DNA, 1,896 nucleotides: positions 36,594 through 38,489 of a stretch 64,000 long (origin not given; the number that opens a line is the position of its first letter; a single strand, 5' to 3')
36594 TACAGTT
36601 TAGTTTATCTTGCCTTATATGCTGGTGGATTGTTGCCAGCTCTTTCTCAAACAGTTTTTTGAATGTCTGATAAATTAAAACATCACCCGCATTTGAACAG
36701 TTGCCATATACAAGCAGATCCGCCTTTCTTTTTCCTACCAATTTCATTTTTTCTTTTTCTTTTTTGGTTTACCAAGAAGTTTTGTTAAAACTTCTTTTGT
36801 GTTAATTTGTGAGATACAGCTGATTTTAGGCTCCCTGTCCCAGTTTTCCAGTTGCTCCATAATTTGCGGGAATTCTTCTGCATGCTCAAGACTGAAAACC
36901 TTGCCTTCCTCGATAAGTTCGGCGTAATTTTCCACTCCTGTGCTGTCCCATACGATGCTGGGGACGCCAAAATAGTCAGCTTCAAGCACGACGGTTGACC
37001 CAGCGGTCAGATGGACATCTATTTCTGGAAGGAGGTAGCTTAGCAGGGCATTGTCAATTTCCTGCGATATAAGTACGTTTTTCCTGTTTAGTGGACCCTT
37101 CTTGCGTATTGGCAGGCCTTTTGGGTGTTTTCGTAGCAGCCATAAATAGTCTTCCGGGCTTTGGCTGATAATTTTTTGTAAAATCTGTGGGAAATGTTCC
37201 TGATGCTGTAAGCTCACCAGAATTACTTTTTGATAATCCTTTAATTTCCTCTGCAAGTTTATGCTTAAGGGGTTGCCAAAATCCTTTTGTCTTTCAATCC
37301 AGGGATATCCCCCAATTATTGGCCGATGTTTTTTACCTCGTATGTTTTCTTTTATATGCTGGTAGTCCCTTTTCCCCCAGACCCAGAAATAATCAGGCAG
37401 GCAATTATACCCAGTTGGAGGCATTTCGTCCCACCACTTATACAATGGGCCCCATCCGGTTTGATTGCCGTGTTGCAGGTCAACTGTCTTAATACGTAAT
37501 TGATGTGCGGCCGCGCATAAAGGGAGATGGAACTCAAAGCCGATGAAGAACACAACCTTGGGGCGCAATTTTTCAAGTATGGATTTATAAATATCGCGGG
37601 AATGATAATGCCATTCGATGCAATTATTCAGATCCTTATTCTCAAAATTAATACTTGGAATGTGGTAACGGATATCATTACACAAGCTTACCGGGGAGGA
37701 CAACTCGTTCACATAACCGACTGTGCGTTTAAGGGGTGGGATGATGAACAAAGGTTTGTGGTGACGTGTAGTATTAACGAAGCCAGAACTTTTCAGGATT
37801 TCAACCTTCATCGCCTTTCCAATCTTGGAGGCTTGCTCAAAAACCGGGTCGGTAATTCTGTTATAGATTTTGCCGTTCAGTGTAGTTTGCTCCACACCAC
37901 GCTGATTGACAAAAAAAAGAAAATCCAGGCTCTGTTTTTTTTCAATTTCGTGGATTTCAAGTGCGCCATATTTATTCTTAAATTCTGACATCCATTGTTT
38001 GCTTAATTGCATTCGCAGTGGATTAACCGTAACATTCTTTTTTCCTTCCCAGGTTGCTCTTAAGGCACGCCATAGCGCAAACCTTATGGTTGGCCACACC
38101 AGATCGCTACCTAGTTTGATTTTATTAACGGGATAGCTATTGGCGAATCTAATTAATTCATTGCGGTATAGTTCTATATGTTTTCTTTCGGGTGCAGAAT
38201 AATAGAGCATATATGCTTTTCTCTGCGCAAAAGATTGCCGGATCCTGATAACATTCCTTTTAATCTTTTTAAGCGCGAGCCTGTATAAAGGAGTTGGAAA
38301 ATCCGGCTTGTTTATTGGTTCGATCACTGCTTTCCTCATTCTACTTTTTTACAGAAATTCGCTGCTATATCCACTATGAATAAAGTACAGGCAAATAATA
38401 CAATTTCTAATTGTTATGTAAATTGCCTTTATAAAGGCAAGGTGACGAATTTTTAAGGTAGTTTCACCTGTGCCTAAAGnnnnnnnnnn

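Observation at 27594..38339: AT-rich sialic/nonulosonic-acid glycan island (neuBCA + ACP/FkbH + four orphan transferase-like genes) next to a tRNA-Leu scar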

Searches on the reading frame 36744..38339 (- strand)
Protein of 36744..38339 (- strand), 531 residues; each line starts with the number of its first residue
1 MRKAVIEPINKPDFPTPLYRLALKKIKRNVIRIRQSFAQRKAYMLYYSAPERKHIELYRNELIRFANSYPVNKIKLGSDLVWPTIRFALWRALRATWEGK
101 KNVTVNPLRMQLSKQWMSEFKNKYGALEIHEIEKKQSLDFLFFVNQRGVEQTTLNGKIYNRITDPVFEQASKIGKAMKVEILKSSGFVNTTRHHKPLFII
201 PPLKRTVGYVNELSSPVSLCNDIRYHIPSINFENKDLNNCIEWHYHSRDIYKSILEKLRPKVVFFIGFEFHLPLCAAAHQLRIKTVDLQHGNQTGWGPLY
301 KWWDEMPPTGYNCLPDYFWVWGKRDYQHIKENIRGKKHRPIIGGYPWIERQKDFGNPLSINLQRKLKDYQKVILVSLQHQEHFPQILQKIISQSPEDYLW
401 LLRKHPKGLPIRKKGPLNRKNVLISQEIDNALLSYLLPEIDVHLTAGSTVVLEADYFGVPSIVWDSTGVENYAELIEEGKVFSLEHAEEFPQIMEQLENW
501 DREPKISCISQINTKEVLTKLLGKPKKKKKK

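Call 7: search_protein_families(library=pfam, proteins=[window:36744-38339:-], max_evalue=0.01)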
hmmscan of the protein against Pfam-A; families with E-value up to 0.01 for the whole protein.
window:36744-38339:- (531 aa): 0 families

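Call 8: search_protein_families(library=ncbifam, proteins=[window:36744-38339:-], max_evalue=0.01)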
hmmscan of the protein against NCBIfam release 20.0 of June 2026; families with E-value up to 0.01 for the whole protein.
window:36744-38339:- (531 aa): 1 family
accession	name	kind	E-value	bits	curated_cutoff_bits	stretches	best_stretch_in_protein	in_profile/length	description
NF046086.1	BFO_1060_trans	domain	3.4e-10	39.6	200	1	360-498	184-322/365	BFO_1060 family glycosyltransferase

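Call 10: find_encoding_contigs(protein=window:36744-38339:-, flank=10000, max_places=6)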
Protein window:36744-38339:- (531 aa): no gene with exactly this product is on record in the collection.

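Call 14: find_homologous_proteins(query=window:36744-38339:-)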
Query window:36744-38339:- (531 aa): 53 proteins with E <= 0.001 among 6707 candidates.
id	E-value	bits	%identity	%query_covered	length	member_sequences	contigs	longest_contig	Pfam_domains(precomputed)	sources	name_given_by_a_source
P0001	0.0e+0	1236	100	100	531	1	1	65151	-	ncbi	-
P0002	4.5e-167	575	55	87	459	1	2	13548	-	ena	-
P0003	1.0e-165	571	55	87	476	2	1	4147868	-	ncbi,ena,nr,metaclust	ncbi:hypothetical protein BSY16_2618 [Sinorhizobium sp. RAC02]|nr:hypothetical protein BSY16_2618 [S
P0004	1.5e-163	563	54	88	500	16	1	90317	-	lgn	-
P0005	5.7e-131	456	41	98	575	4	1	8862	-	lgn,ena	-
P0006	1.5e-130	454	44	84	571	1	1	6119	-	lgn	-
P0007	6.1e-126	439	42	88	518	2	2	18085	-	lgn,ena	-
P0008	2.1e-124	434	42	88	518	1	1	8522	-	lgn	-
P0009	1.0e-122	429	42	88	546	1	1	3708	PF02350.26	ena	-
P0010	8.4e-121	422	44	65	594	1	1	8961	-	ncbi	-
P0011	9.8e-119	415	41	88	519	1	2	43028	-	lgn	-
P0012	2.9e-116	407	39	88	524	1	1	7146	-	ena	-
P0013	5.3e-116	406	39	88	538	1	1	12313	-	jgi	jgi:hypothetical protein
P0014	1.0e-115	405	44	65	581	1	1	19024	-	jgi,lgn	jgi:hypothetical protein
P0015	3.8e-114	400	42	82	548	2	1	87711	-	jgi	-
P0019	2.1e-111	391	43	82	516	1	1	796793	-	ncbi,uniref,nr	ncbi:hypothetical protein [Pseudovibrio ascidiaceicola]|uniref:hypothetical protein n=1 Tax=Pseudovi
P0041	1.1e-97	346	40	81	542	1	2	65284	-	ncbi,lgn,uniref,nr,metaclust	ncbi:Uncharacterised protein [Bordetella trematum]|uniref:hypothetical protein n=1 Tax=Bordetella tr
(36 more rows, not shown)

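Call 16: find_encoding_contigs(protein=P0001, flank=10000, max_places=3)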
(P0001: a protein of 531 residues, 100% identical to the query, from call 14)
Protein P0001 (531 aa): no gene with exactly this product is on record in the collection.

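Call 17: find_encoding_contigs(protein=P0003, flank=10000, max_places=3)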
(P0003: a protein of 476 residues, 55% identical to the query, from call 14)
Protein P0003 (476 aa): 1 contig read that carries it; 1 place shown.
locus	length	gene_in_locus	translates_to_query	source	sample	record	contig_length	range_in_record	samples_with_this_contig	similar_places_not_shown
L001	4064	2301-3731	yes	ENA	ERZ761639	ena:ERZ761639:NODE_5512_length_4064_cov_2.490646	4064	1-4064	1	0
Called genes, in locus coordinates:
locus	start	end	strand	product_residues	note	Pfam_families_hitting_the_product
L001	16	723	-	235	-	-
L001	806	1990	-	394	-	PF20471:DUF6716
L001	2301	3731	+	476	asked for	-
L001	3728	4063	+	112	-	?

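Call 18: find_encoding_contigs(protein=P0004, flank=10000, max_places=2)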
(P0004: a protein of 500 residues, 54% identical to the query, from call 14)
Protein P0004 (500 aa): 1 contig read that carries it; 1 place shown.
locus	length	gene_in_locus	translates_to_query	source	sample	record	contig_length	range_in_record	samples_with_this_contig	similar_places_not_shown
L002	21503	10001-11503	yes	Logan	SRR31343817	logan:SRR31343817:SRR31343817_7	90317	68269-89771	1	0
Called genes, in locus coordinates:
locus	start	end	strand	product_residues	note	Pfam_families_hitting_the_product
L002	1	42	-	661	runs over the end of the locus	PF00289:Biotin_carb_N, PF02222:ATP-grasp (weak), PF02786:CPSase_L_D2, PF07478:Dala_Dala_lig_C, PF25973:BSH_CzcB (faint), PF02785:Biotin_carb_C, PF21139:BT_MCC_alpha, PF00364:Biotin_lipoyl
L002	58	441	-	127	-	PF01042:Ribonuc_L-PSP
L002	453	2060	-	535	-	PF01039:Carboxyl_trans, PF03255:ACCA (weak), PF06833:MdcE (faint)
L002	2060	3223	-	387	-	PF02771:Acyl-CoA_dh_N, PF02770:Acyl-CoA_dh_M, PF00441:Acyl-CoA_dh_1, PF08028:Acyl-CoA_dh_2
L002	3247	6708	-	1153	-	PF02775:TPP_enzyme_C (weak), PF01558:POR, PF20169:DUF6537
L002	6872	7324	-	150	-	PF12840:HTH_20 (faint), PF13404:HTH_AsnC-type, PF13412:HTH_24, PF01037:AsnC_trans_reg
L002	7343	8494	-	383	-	PF01557:FAA_hydrolase (weak)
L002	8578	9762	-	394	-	PF20471:DUF6716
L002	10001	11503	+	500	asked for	-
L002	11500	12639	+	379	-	PF04230:PS_pyruv_trans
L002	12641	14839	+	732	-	PF00515:TPR_1 (faint), PF07719:TPR_2 (faint), PF13181:TPR_8 (faint), PF13424:TPR_12 (faint), PF13174:TPR_6 (faint), PF13431:TPR_17 (faint), PF13432:TPR_16 (faint)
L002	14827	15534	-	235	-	PF02348:CTP_transf_3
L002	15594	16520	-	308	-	PF01522:Polysacc_deac_1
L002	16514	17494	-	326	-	-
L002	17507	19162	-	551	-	-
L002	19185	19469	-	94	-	-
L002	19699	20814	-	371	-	PF02350:Epimerase_2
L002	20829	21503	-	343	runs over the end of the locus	PF03102:NeuB, PF08666:SAF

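Call 19: find_encoding_contigs(protein=P0019, flank=10000, max_places=2)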
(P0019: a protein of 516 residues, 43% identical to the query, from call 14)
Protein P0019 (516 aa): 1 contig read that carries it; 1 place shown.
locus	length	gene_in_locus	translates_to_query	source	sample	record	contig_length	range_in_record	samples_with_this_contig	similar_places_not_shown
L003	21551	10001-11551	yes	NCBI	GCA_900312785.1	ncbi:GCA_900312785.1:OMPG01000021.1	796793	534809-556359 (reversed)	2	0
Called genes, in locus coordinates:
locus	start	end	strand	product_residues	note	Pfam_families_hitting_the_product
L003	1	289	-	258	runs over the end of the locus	PF00483:NTP_transferase, PF12804:NTP_transf_3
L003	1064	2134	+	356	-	PF00535:Glycos_transf_2, PF13641:Glyco_tranf_2_3 (weak)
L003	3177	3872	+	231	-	PF02348:CTP_transf_3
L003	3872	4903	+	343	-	PF03102:NeuB, PF08666:SAF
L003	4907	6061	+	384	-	PF02350:Epimerase_2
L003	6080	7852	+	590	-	PF21211:FkbH_N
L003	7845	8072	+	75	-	PF00550:PP-binding (weak)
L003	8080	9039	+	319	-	PF01522:Polysacc_deac_1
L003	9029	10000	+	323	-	-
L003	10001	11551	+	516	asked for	-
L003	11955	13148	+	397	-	PF20471:DUF6716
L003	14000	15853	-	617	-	PF01401:Peptidase_M2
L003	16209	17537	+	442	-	PF01946:Thi4 (weak), PF00890:FAD_binding_2 (weak), PF01266:DAO (weak), PF01593:Amino_oxidase, PF03486:HI0933_like (faint), PF07992:Pyr_redox_2 (faint), PF12831:FAD_oxidored (weak), PF13450:NAD_binding_8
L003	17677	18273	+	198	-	PF00258:Flavodoxin_1, PF02525:Flavodoxin_2 (weak), PF03358:FMN_red, PF12724:Flavodoxin_5 (faint)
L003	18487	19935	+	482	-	PF07690:MFS_1, PF00083:Sugar_tr (weak)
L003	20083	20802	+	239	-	PF00230:MIP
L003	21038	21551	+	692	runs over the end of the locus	PF07715:Plug, PF00593:TonB_dep_Rec_b-barrel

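Call 20: find_encoding_contigs(protein=P0041, flank=10000, max_places=2)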
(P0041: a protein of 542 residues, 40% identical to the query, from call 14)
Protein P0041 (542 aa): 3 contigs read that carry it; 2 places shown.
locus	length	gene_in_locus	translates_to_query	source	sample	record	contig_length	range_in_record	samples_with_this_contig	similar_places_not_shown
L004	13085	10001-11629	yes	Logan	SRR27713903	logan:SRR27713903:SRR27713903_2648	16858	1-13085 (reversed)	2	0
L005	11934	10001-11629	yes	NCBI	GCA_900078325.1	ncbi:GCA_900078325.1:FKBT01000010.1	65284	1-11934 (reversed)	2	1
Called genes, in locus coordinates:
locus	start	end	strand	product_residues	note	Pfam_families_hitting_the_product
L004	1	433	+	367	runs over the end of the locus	-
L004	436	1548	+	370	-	PF02563:Poly_export, PF10531:SLBB (faint), PF22461:SLBB_2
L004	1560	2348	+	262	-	PF01061:ABC2_membrane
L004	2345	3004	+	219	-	PF00005:ABC_tran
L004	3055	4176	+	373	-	PF02350:Epimerase_2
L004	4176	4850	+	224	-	PF02348:CTP_transf_3, PF12804:NTP_transf_3 (weak)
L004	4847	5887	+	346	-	PF03102:NeuB, PF08666:SAF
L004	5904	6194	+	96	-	-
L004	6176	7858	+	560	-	-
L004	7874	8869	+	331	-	-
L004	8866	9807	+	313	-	PF01522:Polysacc_deac_1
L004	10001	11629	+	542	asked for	-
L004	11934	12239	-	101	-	PF00665:rve, PF13683:rve_3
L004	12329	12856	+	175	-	PF06627:DUF1153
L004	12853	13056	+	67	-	PF02796:HTH_7 (weak), PF11427:HTH_Tnp_Tc3_1, PF13936:HTH_38, PF13384:HTH_23 (weak), PF08279:HTH_11 (weak), PF01498:HTH_Tnp_Tc3_2 (weak), PF13551:HTH_29 (weak), PF07453:NUMOD1 (weak), +1 more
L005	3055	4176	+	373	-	PF02350:Epimerase_2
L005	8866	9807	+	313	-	PF01522:Polysacc_deac_1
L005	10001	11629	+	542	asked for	-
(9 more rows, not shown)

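Call 21: list_cluster_members(proteins=[P0001])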
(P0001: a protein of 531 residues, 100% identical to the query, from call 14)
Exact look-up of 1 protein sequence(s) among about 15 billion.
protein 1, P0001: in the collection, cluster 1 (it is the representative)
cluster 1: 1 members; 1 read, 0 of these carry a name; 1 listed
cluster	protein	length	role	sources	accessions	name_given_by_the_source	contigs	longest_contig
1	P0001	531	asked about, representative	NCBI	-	-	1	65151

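Call 25: find_related_loci(query=A1, collection=genome_contigs, flank=10000)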
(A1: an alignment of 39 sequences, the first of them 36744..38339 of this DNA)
Query A1 (531 aa) in genome_contigs; peptide patterns used: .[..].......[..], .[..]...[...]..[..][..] (x = any residue, [..] = any of these).
117 stretches matched a pattern; 11 encode a relative of the query (tblastn E <= 1e-3); 11 distinct loci.
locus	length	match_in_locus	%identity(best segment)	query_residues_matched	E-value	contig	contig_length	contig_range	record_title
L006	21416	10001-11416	53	55-528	1e-167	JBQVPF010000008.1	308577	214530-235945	MAG: Shinella sp. isolate NL0208PS_1 k141_95092_length_308577_cov_17.0490, whole genome shotgun sequence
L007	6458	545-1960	53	55-528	2e-168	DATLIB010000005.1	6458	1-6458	MAG TPA_asm: Noviherbaspirillum sp. isolate SMAG_U13656 k141_1947465, whole genome shotgun sequence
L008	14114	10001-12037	49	8-521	1e-127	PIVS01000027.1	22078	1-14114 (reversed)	MAG: Desulfobacteraceae bacterium isolate Glo_11 GloG15_CONTIG2659, whole genome shotgun sequence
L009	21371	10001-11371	37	61-522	9e-107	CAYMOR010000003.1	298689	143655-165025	MAG TPA_asm: uncultured Haliangium sp. isolate binchicken_co237_99 genome assembly, contig: NODE_24_length_298689_cov_19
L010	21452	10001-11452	35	53-522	1e-95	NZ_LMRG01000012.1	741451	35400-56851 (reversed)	Rhizobium sp. Leaf453 contig_2, whole genome shotgun sequence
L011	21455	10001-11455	35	53-523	2e-94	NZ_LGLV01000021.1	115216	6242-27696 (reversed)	Pararhizobium polonicum strain F5.1 contig_18, whole genome shotgun sequence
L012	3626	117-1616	35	48-531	1e-91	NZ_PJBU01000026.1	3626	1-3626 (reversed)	Psychrobacter sp. MES7-P7E contig75, whole genome shotgun sequence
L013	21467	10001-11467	34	48-531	7e-91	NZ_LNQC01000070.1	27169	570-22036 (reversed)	Sinorhizobium americanum strain CFNEI 156 scaffold34, whole genome shotgun sequence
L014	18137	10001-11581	33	20-531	4e-93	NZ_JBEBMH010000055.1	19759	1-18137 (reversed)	Mesorhizobium yinganensis strain CN2-181 contig55, whole genome shotgun sequence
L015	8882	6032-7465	34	60-529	1e-87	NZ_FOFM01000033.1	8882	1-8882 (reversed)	Pseudovibrio axinellae strain DSM 24994, whole genome shotgun sequence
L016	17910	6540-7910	31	58-498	4e-70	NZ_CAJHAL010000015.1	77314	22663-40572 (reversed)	Psychrobacter nivimaris isolate Psychrobacter nivimaris 88-2-7, whole genome shotgun sequence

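Call 32: search_solved_structures(query=A1, max_evalue=10)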
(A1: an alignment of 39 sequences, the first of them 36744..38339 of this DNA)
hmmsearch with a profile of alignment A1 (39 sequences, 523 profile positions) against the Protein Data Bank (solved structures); distinct sequences matched with E-value up to 10: 12.
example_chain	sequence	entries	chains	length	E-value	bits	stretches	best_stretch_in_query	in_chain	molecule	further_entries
5wc6_M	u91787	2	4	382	0.011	17.4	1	211-280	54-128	SiaD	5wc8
5wcn_M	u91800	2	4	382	0.011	17.4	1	211-280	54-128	SiaD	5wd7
1f6d_A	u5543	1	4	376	0.022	16.4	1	335-500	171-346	UDP-N-ACETYLGLUCOSAMINE 2-EPIMERASE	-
1vgv_A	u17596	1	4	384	0.023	16.3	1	335-500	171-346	UDP-N-acetylglucosamine 2-epimerase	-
5enz_A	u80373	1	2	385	0.033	15.9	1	333-492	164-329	UDP-GlcNAc 2-epimerase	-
3beo_A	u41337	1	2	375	0.047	15.3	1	332-507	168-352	UDP-N-acetylglucosamine 2-epimerase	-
8ahe_A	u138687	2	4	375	0.047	15.3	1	332-507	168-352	UDP-N-acetylglucosamine 2-epimerase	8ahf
3dzc_A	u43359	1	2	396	0.069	14.8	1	334-489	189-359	UDP-N-acetylglucosamine 2-epimerase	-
3ot5_A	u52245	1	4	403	0.09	14.4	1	334-504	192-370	UDP-N-acetylglucosamine 2-epimerase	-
1i11_A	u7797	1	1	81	0.23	13.1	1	312-364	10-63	TRANSCRIPTION FACTOR SOX-5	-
4fkz_A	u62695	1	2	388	0.45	12.1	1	335-507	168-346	UDP-N-acetylglucosamine 2-epimerase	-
1o6c_A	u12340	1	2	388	0.45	12.1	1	335-507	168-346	UDP-N-acetylglucosamine 2-epimerase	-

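Call 34: predict_structure(alignment_id=A1)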
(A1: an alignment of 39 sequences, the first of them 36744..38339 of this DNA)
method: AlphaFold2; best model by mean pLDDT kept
length: 531 residues; sequences in the alignment: 39
mean_pLDDT: 89.8   pTM: 0.86
mean pLDDT of the five models: 89.8, 89.5, 89.5, 88.4, 87.8
residues with pLDDT >= 90: 413; 70-90: 60; 50-70: 40; < 50: 18
segments of 3 or more residues with pLDDT < 50: 1-12, 43-48
pLDDT, mean of each block of 10 residues (from residue 1): 35 57 69 60 48 84 96 96 96 91 84 95 96 90 94 94 97 98 93 97 94 94 95 95 97 97 95 98 94 77 95 97 93 94 95 93 97 94 94 98 89 93 95 96 96 97 93 93 96 96 92 96 77 53
secondary structure, 60 per line:
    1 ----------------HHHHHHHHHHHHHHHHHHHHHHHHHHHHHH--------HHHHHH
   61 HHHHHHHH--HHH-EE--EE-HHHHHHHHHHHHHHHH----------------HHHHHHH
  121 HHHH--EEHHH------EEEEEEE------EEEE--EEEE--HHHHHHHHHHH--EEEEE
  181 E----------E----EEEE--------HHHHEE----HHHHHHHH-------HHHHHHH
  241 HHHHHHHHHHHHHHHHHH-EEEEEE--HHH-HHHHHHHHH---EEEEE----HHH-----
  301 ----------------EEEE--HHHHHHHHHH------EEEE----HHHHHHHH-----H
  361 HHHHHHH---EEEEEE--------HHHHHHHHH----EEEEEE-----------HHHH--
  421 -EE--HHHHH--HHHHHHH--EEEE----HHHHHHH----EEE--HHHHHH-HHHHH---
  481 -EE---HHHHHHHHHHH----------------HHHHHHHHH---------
elements in order: H17-46 H55-68 H82-97 H114-124 E138-144 E151-154 E157-160 H163-173 E176-181 E197-200 H209-212 H219-226 H234-258 E260-265 H272-280 E284-288 E317-320 H323-332 E339-342 H347-354 H360-367 E371-376 H385-393 E398-403 H415-418 H426-430 H433-439 E442-445 H450-456 E461-463 H466-471 H473-477 H487-497 H514-522
